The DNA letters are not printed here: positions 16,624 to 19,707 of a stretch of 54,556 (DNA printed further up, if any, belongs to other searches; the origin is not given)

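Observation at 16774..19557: Single 927-aa PrimPol + DExH helicase + DUF559 nuclease fusion: candidate one-gene conflict system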

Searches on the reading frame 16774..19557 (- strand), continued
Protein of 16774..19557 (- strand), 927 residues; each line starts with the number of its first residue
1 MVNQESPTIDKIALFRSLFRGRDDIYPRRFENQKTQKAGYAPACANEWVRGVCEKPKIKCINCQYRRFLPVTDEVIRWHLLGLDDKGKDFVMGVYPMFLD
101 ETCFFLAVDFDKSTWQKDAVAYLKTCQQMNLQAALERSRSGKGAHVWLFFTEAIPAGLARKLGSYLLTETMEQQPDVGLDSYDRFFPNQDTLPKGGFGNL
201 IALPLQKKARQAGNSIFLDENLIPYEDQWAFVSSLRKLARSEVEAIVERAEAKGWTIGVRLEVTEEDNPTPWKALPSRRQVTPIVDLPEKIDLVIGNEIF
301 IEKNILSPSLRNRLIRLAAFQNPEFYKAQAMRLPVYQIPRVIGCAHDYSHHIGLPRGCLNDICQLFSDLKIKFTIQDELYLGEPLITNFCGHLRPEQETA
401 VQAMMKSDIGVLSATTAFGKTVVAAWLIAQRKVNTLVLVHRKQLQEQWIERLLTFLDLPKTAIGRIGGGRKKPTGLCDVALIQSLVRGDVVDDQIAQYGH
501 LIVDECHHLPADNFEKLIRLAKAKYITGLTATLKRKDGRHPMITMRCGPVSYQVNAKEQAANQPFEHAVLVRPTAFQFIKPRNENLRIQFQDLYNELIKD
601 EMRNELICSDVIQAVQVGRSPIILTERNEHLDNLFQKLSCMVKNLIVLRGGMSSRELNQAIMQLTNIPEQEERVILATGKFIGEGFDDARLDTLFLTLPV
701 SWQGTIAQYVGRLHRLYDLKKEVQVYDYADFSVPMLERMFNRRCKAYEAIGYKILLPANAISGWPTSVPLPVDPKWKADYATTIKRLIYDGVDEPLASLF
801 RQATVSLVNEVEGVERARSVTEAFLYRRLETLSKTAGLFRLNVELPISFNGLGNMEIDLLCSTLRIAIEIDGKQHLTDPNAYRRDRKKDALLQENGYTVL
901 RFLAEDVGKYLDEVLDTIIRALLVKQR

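Call 60: search_dna_similar(query=window:16774-19557:-, collection=phages, mode=protein, max_rows=15)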
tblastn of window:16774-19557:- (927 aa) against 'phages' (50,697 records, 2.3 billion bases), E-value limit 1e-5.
Records with a match: 1648; places in all: 1648; records where one place covers at least 80% of the query: 0.
Best place of each record, by identity: <60% 1648.
By first word of the organism name: Vibrio 393; Mycobacterium 281; Salmonella 270; Klebsiella 183; Escherichia 137; Staphylococcus 58; Erwinia 49; Synechococcus 48; Bacillus 30; Pseudomonas 24; and 43 more.
By host as written in the record: - 425; Mycobacterium smegmatis mc2 155 221; Klebsiella pneumoniae 73; Escherichia coli 46; Erwinia amylovora 44; Mycobacterium smegmatis mc#155 41; Salmonella enterica subsp. enterica serovar Enteritidis PT1 39; Vibrio harveyi BAA-1116 36; and 301 more.
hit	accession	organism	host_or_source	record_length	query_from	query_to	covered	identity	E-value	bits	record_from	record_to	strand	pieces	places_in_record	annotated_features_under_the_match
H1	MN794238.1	Vibrio phage VH2_2019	Vibrio natiegens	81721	324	750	46%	26.5%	3e-19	100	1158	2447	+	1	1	hypothetical protein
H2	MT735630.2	Vibrio phage vB_VpS_PG28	Vibrio parahaemolyticus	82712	332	766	47%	25.9%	6e-18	96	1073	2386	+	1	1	putative DNA helicase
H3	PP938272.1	Bacillus phage PHBA67-T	Bacillus cereus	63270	298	754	49%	23.7%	6e-20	102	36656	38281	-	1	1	hypothetical protein (x2)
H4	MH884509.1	Bacillus phage vB_BboS-125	Bacillus bogoriensis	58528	298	754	49%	23.0%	4e-9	67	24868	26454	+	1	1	helicase | hypothetical protein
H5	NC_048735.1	Bacillus phage vB_BboS-125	Bacillus bogoriensis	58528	298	754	49%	23.0%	4e-9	67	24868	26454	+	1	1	helicase | Holliday junction resolvase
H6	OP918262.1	Vibrio phage LV6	Vibrio harveyi LV6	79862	332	755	46%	24.7%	2e-19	100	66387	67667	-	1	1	putative DNA helicase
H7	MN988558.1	Rhizobium phage RHph_Y1_11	Rhizobium phaseoli Y1_11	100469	390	755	39%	28.3%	1e-28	130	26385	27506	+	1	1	ATP-dependent RNA-DNA and DNA-DNA helicase protein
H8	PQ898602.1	Synechococcus phage S-SCSM2R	Synechococcus sp. WH7803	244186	287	730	48%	23.2%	1e-6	59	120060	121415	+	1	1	UvsW | UvsY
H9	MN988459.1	Rhizobium phage RHph_TM16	Rhizobium sp. R693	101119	410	755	37%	29.5%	1e-28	130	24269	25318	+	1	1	ATP-dependent RNA-DNA and DNA-DNA helicase protein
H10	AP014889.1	Vibrio phage VCPH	Vibrio harveyi AB 490822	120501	361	727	40%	27.5%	4e-15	87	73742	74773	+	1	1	g115: DNA helicase, phage-associated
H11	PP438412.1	Microcystis phage Mvi-JY20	Microcystis viridis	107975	357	731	40%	26.5%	6e-19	99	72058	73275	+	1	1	hypothetical protein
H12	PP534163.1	Vibrio phage vB_VneS_J26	Vibrio neocaledonicus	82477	396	755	39%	27.5%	2e-16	91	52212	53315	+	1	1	putative DNA helicase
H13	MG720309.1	Vibrio phage Ares1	Vibrio alginolyticus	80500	396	755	39%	27.5%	3e-16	90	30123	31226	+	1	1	putative DNA helicase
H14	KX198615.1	Vibrio phage vB_VhaS-a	Vibrio harveyi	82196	411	750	37%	28.8%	7e-25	118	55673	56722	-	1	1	hypothetical protein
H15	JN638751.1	Bacillus phage G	Bacillus megaterium str. ATCC 43725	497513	336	744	44%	23.8%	1e-10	72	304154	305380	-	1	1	400: gp400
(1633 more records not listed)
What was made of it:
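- No phage carries the architecture (call 60).
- Tried and rejected: Rejected: 0 of 1,648 phage hits cover the AEP domain (call 60).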

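Call 61: search_dna_similar(query=window:16774-19557:-, collection=plasmids, mode=protein, max_rows=25)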
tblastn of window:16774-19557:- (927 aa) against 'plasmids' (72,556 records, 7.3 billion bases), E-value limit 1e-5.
Records with a match: 268; places in all: 285; records where one place covers at least 80% of the query: 93.
Best place of each record, by identity: 60-80% 21; <60% 247.
By first word of the organism name: Sinorhizobium 58; Escherichia 16; Deinococcus 13; Acinetobacter 12; Rhizobium 8; Bacillus 7; Halobacterium 7; Dinoroseobacter 6; Halorussus 6; Bradyrhizobium 5; and 80 more.
By predicted mobility (MOB-suite, as given by PLSDB): non-mobilizable 130; conjugative 99; mobilizable 39.
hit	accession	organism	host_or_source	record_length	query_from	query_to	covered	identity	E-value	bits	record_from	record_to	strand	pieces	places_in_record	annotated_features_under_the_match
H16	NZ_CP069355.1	Microvirga sp. VF16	Vachellia farnesiana,Cell culture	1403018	10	754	80%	56.5%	0e+0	892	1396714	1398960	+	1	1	none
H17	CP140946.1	Sinorhizobium meliloti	Medicago lupulina,whole organism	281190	2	808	87%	50.5%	0e+0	841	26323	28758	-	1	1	DEAD/DEAH box helicase family protein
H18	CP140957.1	Sinorhizobium meliloti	Medicago lupulina,whole organism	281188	2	808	87%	50.5%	0e+0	841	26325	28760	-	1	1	DEAD/DEAH box helicase family protein | SMC-Scp complex subunit ScpB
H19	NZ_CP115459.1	Sphingobium yanoikuyae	cell culture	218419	2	754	81%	54.0%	0e+0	838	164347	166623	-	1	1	DEAD/DEAH box helicase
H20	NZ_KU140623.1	Sinorhizobium sp. M14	microbial mats from Zloty Stok gold mine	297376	2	766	83%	52.9%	0e+0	844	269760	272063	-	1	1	DEAD/DEAH box helicase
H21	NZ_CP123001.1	Neorhizobium petrolearium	single cell,petroleum contaminated soil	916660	2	765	82%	52.7%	0e+0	845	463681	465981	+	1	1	DEAD/DEAH box helicase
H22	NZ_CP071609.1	Rhizobium binae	lentil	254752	2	767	83%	52.5%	0e+0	833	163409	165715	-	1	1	DEAD/DEAH box helicase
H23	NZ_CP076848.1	Agrobacterium pusense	mixed culture,weathered tuff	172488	2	765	82%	52.6%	0e+0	846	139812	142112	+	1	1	DEAD/DEAH box helicase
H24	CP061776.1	Ochrobactrum sp. MT180101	Water,Breeding wastewater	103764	2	765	82%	52.5%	0e+0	842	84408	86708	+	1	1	DEAD/DEAH box helicase family protein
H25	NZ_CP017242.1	Rhizobium etli 8C-3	Phaseolus vulgaris,cell culture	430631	2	765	82%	52.5%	0e+0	842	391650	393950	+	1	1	DEAD/DEAH box helicase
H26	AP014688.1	Bradyrhizobium diazoefficiens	Glycine max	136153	2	768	83%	52.1%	0e+0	837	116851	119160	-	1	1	type III restriction protein res subunit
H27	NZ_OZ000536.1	Shinella sp. WSC3-e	-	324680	2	765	82%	52.3%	0e+0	838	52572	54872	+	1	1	DEAD/DEAH box helicase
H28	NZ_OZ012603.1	Shinella sp. WSD5-1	-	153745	2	765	82%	52.3%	0e+0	838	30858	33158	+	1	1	DEAD/DEAH box helicase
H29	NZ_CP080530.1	Mesorhizobium sp. AR02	Oxytropis sp.,Cell culture,root nodule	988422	2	765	82%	52.2%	0e+0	843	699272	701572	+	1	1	DEAD/DEAH box helicase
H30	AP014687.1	Bradyrhizobium diazoefficiens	Glycine max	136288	2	765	82%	52.2%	0e+0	835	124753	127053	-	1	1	type III restriction protein res subunit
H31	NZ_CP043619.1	Pukyongiella litopenaei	Penaeus vannamei (shrimp),cultured ...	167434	2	752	81%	53.0%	0e+0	837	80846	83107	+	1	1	DEAD/DEAH box helicase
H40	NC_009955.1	Dinoroseobacter shibae DFL 12 = DSM 16493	-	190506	2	752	81%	52.8%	0e+0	832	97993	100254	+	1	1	DEAD/DEAH box helicase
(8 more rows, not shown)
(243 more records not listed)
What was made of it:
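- The listed full-coverage hits stop at residue ~752-808 (call 61).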

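Call 62: find_related_loci(query=window:16774-19557:-, collection=viral_contigs, flank=8000)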
Query window:16774-19557:- (927 aa) in viral_contigs; peptide patterns used: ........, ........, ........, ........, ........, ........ (x = any residue, [..] = any of these).
4 stretches matched a pattern; 1 encode a relative of the query (tblastn E <= 1e-3); 1 distinct loci.
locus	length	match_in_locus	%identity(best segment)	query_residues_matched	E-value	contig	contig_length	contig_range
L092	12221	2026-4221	46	8-754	0e+0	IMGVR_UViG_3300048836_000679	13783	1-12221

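Call 63: get_annotated_region(hit=H40, flank=9000)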
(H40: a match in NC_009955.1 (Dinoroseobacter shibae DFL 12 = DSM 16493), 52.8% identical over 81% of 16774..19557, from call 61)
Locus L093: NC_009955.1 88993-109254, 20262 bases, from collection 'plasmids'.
description: Dinoroseobacter shibae DFL 12 = DSM 16493 plasmid pDSHI01, complete sequence
organism: Dinoroseobacter shibae DFL 12 = DSM 16493 (NCBI taxid 398580)
taxonomy: Bacteria; Pseudomonadota; Alphaproteobacteria; Rhodobacterales; Roseobacteraceae; Dinoroseobacter; Dinoroseobacter shibae; Dinoroseobacter shibae DFL 12 = DSM 16493
host: -; source: -; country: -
typing (MOB-suite, as given by PLSDB): conjugative; replicon rep_cluster_160; relaxase MOBP,MOBP; mating-pair formation MPF_T
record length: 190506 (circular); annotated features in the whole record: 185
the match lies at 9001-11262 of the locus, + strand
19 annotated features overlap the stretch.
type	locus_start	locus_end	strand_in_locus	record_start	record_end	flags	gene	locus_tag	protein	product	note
CDS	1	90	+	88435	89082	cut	-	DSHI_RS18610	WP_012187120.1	recombinase family protein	GO:0006310 - DNA recombination [Evidence IEA]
CDS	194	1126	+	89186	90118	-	-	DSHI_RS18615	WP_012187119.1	hypothetical protein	-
CDS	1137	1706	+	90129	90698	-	-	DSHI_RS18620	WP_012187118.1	biotin transporter BioY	-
CDS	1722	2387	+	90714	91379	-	-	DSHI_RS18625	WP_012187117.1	ABC transporter ATP-binding protein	-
CDS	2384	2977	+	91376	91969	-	-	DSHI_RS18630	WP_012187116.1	energy-coupling factor transporter transmembrane protein EcfT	-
CDS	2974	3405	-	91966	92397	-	-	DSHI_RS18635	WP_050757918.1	DUF1284 domain-containing protein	-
CDS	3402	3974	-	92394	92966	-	-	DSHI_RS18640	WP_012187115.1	biotin transporter BioY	-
CDS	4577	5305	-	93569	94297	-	-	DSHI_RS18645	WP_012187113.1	DUF736 family protein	-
CDS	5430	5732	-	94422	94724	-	-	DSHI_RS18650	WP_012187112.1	hypothetical protein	-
CDS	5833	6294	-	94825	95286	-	-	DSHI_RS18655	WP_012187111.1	hypothetical protein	-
CDS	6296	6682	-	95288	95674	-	-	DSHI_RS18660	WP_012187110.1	DUF6878 family protein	-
CDS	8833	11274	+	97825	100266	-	-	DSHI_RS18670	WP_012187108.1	DEAD/DEAH box helicase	-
CDS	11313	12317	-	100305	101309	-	-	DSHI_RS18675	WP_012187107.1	tyrosine-type recombinase/integrase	GO:0015074 - DNA integration [Evidence IEA]; GO:0006310 - DNA recombination [Evidence IEA]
CDS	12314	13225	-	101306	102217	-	-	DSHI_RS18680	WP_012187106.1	tyrosine-type recombinase/integrase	GO:0015074 - DNA integration [Evidence IEA]; GO:0006310 - DNA recombination [Evidence IEA]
CDS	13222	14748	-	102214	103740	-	-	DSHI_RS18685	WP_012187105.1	tyrosine-type recombinase/integrase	GO:0015074 - DNA integration [Evidence IEA]; GO:0006310 - DNA recombination [Evidence IEA]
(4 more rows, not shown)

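Call 64: get_annotated_region(hit=H17, flank=9000)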
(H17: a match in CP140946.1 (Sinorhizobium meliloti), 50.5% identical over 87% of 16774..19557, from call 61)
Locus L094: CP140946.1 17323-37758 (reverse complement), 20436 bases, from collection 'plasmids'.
description: Sinorhizobium meliloti strain ml66 plasmid pMl1, complete sequence
organism: Sinorhizobium meliloti (NCBI taxid 382)
taxonomy: Bacteria; Pseudomonadota; Alphaproteobacteria; Hyphomicrobiales; Rhizobiaceae; Sinorhizobium; Sinorhizobium meliloti
host: -; source: Medicago lupulina,whole organism; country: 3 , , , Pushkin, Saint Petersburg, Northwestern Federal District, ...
typing (MOB-suite, as given by PLSDB): conjugative; replicon rep_cluster_471; relaxase MOBQ; mating-pair formation MPF_T
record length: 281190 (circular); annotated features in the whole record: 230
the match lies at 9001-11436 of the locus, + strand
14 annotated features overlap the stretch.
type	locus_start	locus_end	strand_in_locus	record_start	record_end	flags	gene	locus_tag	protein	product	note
CDS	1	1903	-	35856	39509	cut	traA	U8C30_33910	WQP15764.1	Ti-type conjugative transfer relaxase TraA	-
CDS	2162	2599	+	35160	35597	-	-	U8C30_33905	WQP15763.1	hypothetical protein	-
CDS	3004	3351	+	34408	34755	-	-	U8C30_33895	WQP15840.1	OST-HTH/LOTUS domain-containing protein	-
CDS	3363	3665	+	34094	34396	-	-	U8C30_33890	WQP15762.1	mobilization protein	-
CDS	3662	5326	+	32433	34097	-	-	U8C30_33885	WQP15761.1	type IV secretory system conjugative DNA transfer family protein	-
CDS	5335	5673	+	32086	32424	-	-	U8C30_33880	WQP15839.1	hypothetical protein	-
CDS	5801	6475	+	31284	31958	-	-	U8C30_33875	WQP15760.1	SDR family NAD(P)-dependent oxidoreductase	-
CDS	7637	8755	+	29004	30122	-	-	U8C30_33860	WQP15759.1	TniQ family protein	-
CDS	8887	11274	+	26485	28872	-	-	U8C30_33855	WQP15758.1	DEAD/DEAH box helicase family protein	-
CDS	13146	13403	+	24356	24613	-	-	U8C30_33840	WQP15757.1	type II toxin-antitoxin system VapB family antitoxin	-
CDS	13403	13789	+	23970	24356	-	-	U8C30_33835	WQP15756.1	type II toxin-antitoxin system VapC family toxin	-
CDS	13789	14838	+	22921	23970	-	-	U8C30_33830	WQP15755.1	site-specific integrase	-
CDS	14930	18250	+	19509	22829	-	-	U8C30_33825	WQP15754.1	DEAD/DEAH box helicase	-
CDS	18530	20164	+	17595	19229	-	groL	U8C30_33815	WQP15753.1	chaperonin GroEL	-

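Call 65: get_annotated_region(hit=H23, flank=7000)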
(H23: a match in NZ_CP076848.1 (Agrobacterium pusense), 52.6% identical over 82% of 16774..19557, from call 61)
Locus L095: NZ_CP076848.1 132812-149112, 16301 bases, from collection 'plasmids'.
description: Agrobacterium pusense strain SX41 plasmid pA, complete sequence
organism: Agrobacterium pusense (NCBI taxid 648995)
taxonomy: Bacteria; Pseudomonadota; Alphaproteobacteria; Hyphomicrobiales; Rhizobiaceae; Agrobacterium; Agrobacterium pusense
host: -; source: mixed culture,weathered tuff; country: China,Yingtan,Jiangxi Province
typing (MOB-suite, as given by PLSDB): conjugative; replicon rep_cluster_287; relaxase MOBQ; mating-pair formation MPF_T
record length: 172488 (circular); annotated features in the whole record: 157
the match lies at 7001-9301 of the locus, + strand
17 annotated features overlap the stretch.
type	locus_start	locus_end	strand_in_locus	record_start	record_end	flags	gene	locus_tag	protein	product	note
CDS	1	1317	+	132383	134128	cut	-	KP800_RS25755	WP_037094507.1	ParB N-terminal domain-containing protein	-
CDS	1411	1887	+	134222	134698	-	-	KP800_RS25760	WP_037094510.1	hypothetical protein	-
CDS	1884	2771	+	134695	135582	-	-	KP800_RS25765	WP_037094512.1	hypothetical protein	-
CDS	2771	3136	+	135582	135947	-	-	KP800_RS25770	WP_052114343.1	hypothetical protein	-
CDS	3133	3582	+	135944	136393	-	-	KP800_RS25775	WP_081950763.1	SANT/Myb-like DNA-binding domain-containing protein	GO:0006355 - regulation of DNA-templated transcription [Evidence IEA]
CDS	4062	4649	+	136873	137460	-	-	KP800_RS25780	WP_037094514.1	hypothetical protein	-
CDS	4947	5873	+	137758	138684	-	-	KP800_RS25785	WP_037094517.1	zincin-like metallopeptidase domain-containing protein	-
CDS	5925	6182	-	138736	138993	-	-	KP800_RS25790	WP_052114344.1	hypothetical protein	-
CDS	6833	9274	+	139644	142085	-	-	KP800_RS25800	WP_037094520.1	DEAD/DEAH box helicase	-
CDS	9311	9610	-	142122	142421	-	-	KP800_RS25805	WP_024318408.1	DUF736 domain-containing protein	-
CDS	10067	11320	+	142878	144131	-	-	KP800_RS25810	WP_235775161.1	tyrosine-type recombinase/integrase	GO:0015074 - DNA integration [Evidence IEA]; GO:0006310 - DNA recombination [Evidence IEA]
CDS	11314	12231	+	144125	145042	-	-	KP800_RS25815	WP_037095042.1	tyrosine-type recombinase/integrase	GO:0015074 - DNA integration [Evidence IEA]; GO:0006310 - DNA recombination [Evidence IEA]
CDS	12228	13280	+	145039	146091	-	-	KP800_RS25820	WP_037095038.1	tyrosine-type recombinase/integrase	GO:0015074 - DNA integration [Evidence IEA]; GO:0006310 - DNA recombination [Evidence IEA]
CDS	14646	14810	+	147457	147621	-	-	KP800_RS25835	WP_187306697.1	hypothetical protein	-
CDS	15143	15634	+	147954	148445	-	-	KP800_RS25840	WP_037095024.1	hypothetical protein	-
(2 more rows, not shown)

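Call 66: get_annotated_region(hit=H19, flank=7000)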
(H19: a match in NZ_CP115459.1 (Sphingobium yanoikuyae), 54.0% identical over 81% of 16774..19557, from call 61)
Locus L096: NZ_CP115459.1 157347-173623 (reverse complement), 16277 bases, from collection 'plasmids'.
description: Sphingobium yanoikuyae strain CC4533 plasmid pTB1, complete sequence
organism: Sphingobium yanoikuyae (NCBI taxid 13690)
taxonomy: Bacteria; Pseudomonadota; Alphaproteobacteria; Sphingomonadales; Sphingomonadaceae; Sphingobium; Sphingobium yanoikuyae
host: -; source: cell culture; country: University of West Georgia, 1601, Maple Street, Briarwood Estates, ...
typing (MOB-suite, as given by PLSDB): non-mobilizable; mating-pair formation MPF_T
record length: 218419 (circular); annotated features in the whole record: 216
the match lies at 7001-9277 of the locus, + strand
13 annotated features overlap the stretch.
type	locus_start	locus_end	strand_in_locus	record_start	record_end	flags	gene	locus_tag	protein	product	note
CDS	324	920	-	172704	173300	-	-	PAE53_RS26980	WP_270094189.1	hypothetical protein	-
CDS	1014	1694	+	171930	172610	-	-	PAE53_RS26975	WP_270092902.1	hypothetical protein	-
CDS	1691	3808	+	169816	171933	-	-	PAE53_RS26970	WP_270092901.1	hypothetical protein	-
CDS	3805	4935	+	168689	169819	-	-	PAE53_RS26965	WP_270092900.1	TniB family NTP-binding protein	-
CDS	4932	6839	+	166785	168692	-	-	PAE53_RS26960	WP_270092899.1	TniQ family protein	-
CDS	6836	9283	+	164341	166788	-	-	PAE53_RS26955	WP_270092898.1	DEAD/DEAH box helicase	-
CDS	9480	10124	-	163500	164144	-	-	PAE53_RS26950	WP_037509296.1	hypothetical protein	-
CDS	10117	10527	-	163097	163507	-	-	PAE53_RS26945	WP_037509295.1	hypothetical protein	-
CDS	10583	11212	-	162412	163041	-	-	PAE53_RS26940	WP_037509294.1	hypothetical protein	-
CDS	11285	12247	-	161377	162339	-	-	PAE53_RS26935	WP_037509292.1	phosphoadenosine phosphosulfate reductase family protein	-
CDS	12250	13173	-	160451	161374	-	-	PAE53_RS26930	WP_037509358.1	zincin-like metallopeptidase domain-containing protein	-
CDS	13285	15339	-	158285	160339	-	-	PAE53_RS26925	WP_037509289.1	ParB/RepB/Spo0J family partition protein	-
CDS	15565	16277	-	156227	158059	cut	-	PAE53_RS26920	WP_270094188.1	strawberry notch C-terminal domain-containing protein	-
